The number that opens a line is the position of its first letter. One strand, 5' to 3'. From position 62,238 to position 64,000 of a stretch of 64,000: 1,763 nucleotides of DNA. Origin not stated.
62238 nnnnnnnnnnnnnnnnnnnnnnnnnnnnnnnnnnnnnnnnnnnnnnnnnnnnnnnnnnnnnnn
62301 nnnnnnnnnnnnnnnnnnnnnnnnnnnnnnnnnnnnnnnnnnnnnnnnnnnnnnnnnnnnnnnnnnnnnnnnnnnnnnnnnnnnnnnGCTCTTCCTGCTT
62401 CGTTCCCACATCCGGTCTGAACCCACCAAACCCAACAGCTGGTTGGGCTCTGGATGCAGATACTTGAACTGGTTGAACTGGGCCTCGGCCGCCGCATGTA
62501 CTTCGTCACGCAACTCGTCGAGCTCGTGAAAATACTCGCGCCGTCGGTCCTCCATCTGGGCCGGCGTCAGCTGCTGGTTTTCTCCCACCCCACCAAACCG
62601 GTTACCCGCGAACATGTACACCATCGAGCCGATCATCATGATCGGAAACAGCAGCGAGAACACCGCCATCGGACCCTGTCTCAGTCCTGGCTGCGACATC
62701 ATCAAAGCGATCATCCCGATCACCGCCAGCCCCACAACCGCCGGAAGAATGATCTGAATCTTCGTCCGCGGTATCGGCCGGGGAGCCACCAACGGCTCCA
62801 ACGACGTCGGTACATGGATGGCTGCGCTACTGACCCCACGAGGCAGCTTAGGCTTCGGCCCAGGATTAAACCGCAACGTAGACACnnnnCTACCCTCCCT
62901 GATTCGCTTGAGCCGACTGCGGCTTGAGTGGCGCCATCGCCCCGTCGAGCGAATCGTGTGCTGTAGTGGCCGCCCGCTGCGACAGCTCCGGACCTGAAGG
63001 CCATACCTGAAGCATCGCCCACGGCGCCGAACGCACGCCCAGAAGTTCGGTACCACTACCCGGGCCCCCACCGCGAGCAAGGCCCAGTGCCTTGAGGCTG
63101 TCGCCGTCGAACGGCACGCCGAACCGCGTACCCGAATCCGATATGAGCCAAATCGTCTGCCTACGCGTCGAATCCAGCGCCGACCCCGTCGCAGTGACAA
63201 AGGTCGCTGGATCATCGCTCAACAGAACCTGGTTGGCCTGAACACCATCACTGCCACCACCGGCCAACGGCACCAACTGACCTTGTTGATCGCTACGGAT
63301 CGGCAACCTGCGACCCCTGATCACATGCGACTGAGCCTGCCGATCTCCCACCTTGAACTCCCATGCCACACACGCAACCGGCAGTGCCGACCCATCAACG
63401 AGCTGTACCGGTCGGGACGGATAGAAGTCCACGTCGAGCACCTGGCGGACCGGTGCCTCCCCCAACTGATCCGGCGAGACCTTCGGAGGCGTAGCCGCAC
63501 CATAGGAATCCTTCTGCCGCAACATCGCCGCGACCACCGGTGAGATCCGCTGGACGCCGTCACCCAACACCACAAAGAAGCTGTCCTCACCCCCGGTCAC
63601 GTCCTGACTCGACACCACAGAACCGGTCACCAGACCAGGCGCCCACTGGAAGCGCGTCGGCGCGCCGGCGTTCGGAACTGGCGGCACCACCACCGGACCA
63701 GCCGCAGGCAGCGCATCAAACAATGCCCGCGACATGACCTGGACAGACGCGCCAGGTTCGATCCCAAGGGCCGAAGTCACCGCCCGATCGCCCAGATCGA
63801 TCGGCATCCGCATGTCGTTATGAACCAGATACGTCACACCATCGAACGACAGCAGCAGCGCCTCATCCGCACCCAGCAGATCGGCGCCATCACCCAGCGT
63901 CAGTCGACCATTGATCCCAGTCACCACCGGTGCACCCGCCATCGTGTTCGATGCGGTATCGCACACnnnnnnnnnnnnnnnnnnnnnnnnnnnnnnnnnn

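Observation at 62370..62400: In-frame TGA splits eccC after its transmembrane domain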

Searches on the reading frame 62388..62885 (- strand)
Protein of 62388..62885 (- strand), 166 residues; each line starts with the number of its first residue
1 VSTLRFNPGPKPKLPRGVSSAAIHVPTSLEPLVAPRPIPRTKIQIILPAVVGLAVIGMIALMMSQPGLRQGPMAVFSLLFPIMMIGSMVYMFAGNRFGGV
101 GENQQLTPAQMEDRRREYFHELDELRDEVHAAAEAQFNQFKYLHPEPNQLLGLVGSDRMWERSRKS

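Call 6: search_protein_families(library=ncbifam, proteins=[window:62388-62885:-])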
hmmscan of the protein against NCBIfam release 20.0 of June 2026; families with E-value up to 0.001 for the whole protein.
window:62388-62885:- (166 aa): 2 families
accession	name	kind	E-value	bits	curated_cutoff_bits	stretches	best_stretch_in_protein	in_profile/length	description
TIGR03924.1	T7SS_EccC_a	equivalog_domain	2.8e-29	102.4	509.15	1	31-165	4-130/673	type VII secretion protein EccCa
TIGR03928.1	T7_EssCb_Firm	equivalog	4.5e-07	27.9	778.4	1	40-164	35-148/1296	type VII secretion protein EssC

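Call 21: list_cluster_members(proteins=[window:62388-62885:-, window:58494-62381:-, window:58494-62369:-])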
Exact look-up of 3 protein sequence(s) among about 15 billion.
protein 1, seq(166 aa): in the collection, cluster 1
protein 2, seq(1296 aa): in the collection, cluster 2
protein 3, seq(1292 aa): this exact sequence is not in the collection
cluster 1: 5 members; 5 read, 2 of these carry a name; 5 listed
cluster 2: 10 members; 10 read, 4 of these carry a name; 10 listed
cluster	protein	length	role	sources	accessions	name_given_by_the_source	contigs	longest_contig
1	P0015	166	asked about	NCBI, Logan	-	-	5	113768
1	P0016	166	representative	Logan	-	-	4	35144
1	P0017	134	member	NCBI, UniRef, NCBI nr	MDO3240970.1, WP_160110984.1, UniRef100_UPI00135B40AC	hypothetical protein P5W04_12660 [Mycobacteroides abscessus subsp. abscessus] | hypothetical protein n=1 Tax=Mycolicibacterium houstonense TaxID=146021 ... | hypothetical protein [Mycolicibacterium houstonense]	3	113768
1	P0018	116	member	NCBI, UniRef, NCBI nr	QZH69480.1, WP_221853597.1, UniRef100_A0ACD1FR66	hypothetical protein [Mycolicibacterium farcinogenes] | Uncharacterized protein n=1 Tax=Mycolicibacterium farcinogenes TaxID=1802 ...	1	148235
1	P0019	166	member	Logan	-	-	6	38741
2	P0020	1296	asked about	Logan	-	-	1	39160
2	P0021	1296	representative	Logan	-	-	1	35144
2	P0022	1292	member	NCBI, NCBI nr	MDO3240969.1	FtsK/SpoIIIE domain-containing protein [Mycobacteroides abscessus subsp. abscessus]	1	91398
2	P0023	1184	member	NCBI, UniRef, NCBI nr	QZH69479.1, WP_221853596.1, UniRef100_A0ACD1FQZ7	FtsK/SpoIIIE domain-containing protein [Mycolicibacterium farcinogenes] | Cell division protein FtsK n=1 Tax=Mycolicibacterium farcinogenes TaxID=1802 ...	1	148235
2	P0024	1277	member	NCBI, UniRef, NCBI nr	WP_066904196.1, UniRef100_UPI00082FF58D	FtsK/SpoIIIE domain-containing protein [Mycolicibacterium houstonense] | FtsK/SpoIIIE domain-containing protein n=1 Tax=Mycolicibacterium houstonense TaxID=146021 ...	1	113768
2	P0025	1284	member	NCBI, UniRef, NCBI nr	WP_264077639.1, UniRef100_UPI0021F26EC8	FtsK/SpoIIIE domain-containing protein [Mycolicibacterium houstonense] | FtsK/SpoIIIE domain-containing protein n=1 Tax=Mycolicibacterium houstonense TaxID=146021 ...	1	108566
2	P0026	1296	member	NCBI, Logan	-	-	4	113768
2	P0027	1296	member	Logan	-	-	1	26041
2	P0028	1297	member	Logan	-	-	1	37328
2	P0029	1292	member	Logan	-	-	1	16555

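Call 23: find_encoding_contigs(protein=window:62388-62885:-, flank=5000, max_places=8)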
Protein seq(166 aa) (166 aa): 7 contigs read that carry it; 3 places shown.
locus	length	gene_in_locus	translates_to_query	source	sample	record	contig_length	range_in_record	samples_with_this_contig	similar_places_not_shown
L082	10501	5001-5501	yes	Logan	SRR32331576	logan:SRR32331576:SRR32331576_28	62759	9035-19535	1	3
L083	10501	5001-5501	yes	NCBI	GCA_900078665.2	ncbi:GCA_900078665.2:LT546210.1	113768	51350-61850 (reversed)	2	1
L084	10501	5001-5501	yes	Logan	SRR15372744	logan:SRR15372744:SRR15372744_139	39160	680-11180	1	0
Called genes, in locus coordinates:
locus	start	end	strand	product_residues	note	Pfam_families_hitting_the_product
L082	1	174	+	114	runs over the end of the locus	-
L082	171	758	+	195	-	PF27150:Rv2240c (weak)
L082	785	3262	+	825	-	PF27215:EspK_C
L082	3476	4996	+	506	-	PF05108:T7SS_ESX1_EccB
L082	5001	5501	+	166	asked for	-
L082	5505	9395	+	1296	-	PF01580:FtsK_SpoIIIE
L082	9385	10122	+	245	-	PF13545:HTH_Crp_2 (faint), PF01381:HTH_3 (faint), PF00356:LacI (weak)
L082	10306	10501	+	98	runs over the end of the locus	-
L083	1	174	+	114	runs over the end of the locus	-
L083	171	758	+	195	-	PF27150:Rv2240c (weak)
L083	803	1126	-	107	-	-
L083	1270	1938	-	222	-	-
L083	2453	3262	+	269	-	PF27215:EspK_C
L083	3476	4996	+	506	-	PF05108:T7SS_ESX1_EccB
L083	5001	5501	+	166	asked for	-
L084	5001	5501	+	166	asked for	-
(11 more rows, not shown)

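Call 38: find_homologous_proteins(query=window:62388-62885:-, max_evalue=0.00001)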
Query seq(166 aa) (166 aa): 18 proteins with E <= 0.00001 among 395 candidates.
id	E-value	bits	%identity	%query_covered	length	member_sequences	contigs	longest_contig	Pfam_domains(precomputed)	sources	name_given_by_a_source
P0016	7.9e-104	362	99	100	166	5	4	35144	-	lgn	-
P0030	5.7e-93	327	89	100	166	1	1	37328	-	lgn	-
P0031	2.3e-86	306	86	99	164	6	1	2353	-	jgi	jgi:hypothetical protein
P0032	1.3e-82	293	88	90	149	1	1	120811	-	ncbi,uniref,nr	ncbi:hypothetical protein AFM11_30260 [Mycolicibacterium wolinskyi]|uniref:Cell division protein Fts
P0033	2.6e-69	250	70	99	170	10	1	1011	-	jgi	jgi:hypothetical protein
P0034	4.1e-69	250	69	99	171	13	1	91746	-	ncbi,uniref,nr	ncbi:hypothetical protein [Mycobacterium heckeshornense]|uniref:hypothetical protein n=1 Tax=Mycobac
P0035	3.4e-68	247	70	99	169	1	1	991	-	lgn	-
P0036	5.4e-68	246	70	99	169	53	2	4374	-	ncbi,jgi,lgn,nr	ncbi:MAG: hypothetical protein QOJ61_3442 [Mycobacterium sp.]|jgi:hypothetical protein|nr:hypothetic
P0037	1.5e-66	241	69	99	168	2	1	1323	-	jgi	jgi:hypothetical protein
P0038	1.6e-64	235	65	100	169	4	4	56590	-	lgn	-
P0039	9.7e-64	232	67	99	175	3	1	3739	-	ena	-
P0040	2.7e-63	231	65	100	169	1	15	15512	-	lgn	-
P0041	2.6e-62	227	66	99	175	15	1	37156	-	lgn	-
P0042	2.6e-60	221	71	84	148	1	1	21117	-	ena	-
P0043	2.1e-54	202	60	98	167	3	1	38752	-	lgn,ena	-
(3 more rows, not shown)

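Call 41: find_encoding_contigs(protein=P0030, flank=5000, max_places=1)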
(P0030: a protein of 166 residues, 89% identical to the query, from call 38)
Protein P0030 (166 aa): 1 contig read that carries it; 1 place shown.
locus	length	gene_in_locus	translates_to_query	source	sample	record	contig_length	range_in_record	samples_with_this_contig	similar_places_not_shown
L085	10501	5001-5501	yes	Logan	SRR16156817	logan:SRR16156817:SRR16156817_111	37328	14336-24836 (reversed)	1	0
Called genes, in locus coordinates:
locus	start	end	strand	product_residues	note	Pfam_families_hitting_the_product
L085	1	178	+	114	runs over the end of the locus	-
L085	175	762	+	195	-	PF27150:Rv2240c (weak)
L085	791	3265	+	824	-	PF27215:EspK_C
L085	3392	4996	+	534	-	PF05108:T7SS_ESX1_EccB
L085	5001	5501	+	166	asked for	-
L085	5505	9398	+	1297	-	PF01580:FtsK_SpoIIIE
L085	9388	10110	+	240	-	PF01381:HTH_3 (faint), PF00356:LacI (faint)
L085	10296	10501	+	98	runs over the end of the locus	-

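Call 42: find_encoding_contigs(protein=P0032, flank=5000, max_places=1)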
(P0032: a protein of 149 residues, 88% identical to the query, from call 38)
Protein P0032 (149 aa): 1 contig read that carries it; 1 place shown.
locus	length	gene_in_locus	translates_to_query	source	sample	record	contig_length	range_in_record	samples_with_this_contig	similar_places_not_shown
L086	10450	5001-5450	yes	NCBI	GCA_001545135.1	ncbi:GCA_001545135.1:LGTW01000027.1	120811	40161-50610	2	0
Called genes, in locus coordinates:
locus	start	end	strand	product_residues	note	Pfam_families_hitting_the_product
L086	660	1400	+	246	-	-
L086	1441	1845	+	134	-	-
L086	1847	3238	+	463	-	PF12323:HTH_OrfB_IS605, PF01385:OrfB_IS605, PF07282:Cas12f1-like_TNB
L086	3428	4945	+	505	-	PF05108:T7SS_ESX1_EccB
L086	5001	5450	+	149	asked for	-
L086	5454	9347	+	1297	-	PF01580:FtsK_SpoIIIE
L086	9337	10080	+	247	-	PF13545:HTH_Crp_2 (faint), PF01381:HTH_3 (faint), PF12802:MarR_2 (faint), PF13443:HTH_26 (faint), PF00356:LacI (weak)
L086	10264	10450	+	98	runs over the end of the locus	-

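Call 43: find_encoding_contigs(protein=P0031, flank=5000, max_places=1)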
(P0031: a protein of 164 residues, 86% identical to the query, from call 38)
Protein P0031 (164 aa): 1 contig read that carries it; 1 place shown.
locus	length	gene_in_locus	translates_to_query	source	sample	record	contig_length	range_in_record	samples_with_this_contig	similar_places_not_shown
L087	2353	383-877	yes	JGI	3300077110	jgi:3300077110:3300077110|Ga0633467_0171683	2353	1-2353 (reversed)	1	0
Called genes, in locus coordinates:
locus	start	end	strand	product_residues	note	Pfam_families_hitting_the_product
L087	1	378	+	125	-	?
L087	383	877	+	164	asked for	-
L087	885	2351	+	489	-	?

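Call 44: find_encoding_contigs(protein=P0038, flank=5000, max_places=1)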
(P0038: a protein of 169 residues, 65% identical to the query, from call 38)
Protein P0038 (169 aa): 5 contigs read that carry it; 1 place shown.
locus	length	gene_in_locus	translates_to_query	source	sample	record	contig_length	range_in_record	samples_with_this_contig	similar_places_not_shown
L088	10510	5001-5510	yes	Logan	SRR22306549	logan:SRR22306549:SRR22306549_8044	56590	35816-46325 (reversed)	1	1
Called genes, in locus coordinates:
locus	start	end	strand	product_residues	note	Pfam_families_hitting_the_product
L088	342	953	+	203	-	PF27150:Rv2240c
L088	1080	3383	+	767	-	PF27215:EspK_C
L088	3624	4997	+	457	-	PF05108:T7SS_ESX1_EccB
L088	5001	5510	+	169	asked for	-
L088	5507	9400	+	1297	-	PF01580:FtsK_SpoIIIE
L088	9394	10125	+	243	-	PF09339:HTH_IclR (faint), PF13545:HTH_Crp_2 (faint), PF01381:HTH_3 (faint), PF12802:MarR_2 (faint), PF13443:HTH_26 (faint), PF13560:HTH_31 (faint), PF00356:LacI (weak), PF12728:HTH_17 (faint)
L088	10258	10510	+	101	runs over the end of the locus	-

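Call 45: find_encoding_contigs(protein=P0041, flank=5000, max_places=1)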
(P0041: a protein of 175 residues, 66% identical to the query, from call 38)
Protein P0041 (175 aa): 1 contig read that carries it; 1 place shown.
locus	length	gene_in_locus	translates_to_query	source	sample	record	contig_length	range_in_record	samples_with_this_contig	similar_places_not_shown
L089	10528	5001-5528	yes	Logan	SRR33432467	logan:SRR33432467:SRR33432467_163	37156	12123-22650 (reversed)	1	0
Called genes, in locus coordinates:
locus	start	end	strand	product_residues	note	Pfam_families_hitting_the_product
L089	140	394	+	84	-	-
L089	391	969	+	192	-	PF27150:Rv2240c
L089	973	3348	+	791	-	PF27215:EspK_C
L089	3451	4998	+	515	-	PF05108:T7SS_ESX1_EccB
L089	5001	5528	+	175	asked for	-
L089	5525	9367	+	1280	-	PF01580:FtsK_SpoIIIE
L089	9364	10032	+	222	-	PF13545:HTH_Crp_2 (faint), PF13560:HTH_31 (faint), PF01381:HTH_3 (faint), PF12728:HTH_17 (faint)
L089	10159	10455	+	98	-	PF00934:PE (weak)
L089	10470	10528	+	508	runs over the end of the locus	PF00823:PPE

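Call 46: find_encoding_contigs(protein=P0043, flank=5000, max_places=1)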
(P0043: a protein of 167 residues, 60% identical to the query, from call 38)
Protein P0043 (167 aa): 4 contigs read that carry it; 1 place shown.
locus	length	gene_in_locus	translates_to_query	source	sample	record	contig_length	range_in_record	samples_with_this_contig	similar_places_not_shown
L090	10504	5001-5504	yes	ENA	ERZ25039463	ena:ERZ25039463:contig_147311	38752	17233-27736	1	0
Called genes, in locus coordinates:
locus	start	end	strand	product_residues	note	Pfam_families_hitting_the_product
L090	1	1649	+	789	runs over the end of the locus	PF27215:EspK_C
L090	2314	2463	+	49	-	PF18495:VbhA (weak)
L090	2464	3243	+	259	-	PF02661:Fic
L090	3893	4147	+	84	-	PF05108:T7SS_ESX1_EccB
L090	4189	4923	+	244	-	PF05108:T7SS_ESX1_EccB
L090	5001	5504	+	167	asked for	-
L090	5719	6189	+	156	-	-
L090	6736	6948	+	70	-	-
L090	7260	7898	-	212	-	-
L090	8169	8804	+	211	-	-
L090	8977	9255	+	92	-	-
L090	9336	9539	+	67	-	-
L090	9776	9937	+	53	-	-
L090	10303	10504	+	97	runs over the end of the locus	-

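Call 66: search_protein_representatives(protein=window:62388-62885:-)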
Query: 166 residues. Proteins with E-value up to 0.001 (for the whole library): 189; up to 1e-10: 34; up to 1e-30: 5. The best 150 are listed.
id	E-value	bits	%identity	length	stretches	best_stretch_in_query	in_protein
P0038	5.1e-65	234.6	65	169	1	1-165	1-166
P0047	7.2e-40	152.8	52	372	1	1-164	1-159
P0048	6.1e-33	130.3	50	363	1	29-163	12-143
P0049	2.6e-31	125.0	67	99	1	75-164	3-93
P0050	9.1e-31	123.3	47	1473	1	1-163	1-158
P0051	2.3e-23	99.2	58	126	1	29-130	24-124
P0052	3.1e-23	98.8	64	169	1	76-152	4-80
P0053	1.1e-18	84.0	45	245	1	32-163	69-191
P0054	3.5e-18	82.4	65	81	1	1-71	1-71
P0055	1.2e-17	80.6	38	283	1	2-163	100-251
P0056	3.2e-17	79.2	40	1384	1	31-163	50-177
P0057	5.2e-17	78.5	39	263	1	26-163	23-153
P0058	1.7e-16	76.8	42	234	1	30-163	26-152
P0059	8.3e-16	74.6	39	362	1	2-164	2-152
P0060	1.3e-15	74.0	40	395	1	6-162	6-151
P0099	8.3e-10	55.1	38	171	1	11-163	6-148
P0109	2.3e-09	53.7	35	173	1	26-163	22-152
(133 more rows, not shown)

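Call 67: find_encoding_contigs(protein=P0099, flank=5000, max_places=1)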
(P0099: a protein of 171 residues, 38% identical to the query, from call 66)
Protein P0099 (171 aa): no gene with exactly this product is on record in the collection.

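Call 68: find_encoding_contigs(protein=P0109, flank=5000, max_places=1)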
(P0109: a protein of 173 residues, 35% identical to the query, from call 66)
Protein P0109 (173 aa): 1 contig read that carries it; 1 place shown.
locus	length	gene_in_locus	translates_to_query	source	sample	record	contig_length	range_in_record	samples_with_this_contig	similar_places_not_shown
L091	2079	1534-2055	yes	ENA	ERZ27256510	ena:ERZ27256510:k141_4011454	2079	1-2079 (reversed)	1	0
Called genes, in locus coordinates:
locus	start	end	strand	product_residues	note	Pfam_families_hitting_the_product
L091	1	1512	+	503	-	?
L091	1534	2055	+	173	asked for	-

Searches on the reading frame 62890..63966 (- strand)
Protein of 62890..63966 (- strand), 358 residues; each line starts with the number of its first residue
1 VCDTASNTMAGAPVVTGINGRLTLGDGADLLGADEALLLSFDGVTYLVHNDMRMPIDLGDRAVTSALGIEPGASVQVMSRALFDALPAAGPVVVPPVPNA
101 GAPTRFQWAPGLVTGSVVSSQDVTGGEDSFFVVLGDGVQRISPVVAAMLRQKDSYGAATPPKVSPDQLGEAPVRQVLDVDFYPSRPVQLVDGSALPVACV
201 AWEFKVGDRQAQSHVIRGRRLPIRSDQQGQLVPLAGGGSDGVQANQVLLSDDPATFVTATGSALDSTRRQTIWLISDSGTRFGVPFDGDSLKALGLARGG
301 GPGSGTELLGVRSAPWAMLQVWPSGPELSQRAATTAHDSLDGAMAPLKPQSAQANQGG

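Call 14: search_protein_families(library=pfam, proteins=[window:62890-63966:-])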
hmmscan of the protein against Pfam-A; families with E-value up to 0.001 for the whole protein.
window:62890-63966:- (358 aa): 1 family
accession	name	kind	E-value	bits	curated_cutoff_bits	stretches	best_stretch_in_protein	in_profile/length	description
PF05108.18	T7SS_ESX1_EccB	-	3.2e-81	273.9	27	1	1-340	148-472/474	Type VII secretion system ESX-1, transport TM domain B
